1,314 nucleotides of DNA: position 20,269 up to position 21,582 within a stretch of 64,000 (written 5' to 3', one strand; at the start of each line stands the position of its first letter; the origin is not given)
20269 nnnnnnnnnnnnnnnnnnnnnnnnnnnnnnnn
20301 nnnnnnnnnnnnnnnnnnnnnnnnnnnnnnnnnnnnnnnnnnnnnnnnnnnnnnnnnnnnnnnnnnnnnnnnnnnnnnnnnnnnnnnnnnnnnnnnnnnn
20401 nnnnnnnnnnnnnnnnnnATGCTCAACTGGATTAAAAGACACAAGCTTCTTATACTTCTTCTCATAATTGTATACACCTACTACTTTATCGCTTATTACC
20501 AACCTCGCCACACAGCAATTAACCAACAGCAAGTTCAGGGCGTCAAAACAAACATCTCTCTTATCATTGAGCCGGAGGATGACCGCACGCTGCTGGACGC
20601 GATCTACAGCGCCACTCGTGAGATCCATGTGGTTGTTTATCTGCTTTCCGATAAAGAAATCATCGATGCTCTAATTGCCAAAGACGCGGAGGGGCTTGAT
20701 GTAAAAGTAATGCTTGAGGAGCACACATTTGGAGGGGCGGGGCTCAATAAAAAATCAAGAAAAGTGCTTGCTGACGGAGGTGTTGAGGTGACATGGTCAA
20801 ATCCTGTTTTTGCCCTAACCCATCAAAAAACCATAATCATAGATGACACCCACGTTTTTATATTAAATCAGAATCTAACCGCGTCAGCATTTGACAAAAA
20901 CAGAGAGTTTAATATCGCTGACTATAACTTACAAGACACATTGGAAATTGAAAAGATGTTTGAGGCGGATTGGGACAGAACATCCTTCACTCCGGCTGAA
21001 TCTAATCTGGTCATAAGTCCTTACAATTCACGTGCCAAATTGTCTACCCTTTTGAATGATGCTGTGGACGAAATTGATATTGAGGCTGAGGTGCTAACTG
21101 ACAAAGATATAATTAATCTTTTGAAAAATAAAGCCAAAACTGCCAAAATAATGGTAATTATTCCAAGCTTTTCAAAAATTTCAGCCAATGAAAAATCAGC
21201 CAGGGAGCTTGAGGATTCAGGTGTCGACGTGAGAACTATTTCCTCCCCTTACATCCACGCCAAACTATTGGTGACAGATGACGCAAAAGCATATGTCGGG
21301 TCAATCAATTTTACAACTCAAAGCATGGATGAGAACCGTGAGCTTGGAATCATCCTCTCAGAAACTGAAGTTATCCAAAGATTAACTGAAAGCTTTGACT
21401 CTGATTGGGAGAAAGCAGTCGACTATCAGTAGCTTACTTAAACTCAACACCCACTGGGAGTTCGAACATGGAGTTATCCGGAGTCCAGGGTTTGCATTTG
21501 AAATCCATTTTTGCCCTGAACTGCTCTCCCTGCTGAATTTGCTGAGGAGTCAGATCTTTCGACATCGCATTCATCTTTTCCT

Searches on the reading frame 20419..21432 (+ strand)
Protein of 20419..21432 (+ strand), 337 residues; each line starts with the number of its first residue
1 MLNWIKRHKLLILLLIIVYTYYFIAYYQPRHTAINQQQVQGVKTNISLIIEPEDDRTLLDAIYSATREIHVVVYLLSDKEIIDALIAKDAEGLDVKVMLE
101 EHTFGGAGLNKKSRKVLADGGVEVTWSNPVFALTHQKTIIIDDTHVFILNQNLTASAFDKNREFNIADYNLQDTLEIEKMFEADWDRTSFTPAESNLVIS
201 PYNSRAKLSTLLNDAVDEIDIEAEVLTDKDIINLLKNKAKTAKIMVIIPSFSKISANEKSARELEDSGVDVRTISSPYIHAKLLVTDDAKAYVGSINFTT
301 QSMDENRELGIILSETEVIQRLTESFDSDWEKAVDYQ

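Call 40: find_encoding_contigs(protein=window:20419-21432:+, flank=10000, max_places=4)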
Protein window:20419-21432:+ (337 aa): 1 contig read that carries it; 1 place shown.
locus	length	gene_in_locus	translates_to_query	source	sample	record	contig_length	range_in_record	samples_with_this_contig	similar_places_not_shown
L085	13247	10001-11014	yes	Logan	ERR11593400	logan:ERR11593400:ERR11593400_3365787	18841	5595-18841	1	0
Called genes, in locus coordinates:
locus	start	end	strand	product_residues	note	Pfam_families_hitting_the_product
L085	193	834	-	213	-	PF00834:Ribul_P_3_epim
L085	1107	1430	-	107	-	PF02502:LacAB_rpiB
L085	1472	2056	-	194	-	PF13399:LytR_C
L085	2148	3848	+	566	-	PF08486:SpoIID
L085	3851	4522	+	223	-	-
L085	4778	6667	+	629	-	-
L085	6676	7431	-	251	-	-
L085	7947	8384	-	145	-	PF01668:SmpB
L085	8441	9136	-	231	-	PF18912:DZR_2, PF00156:Pribosyltran (weak)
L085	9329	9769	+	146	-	-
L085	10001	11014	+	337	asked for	PF13091:PLDc_2, PF17941:PP_kinase_C_1 (faint), PF00614:PLDc (faint), PF13091:PLDc_2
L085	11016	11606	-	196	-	-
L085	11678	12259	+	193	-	-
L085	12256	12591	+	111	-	PF04020:Phage_holin_4_2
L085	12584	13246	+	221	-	?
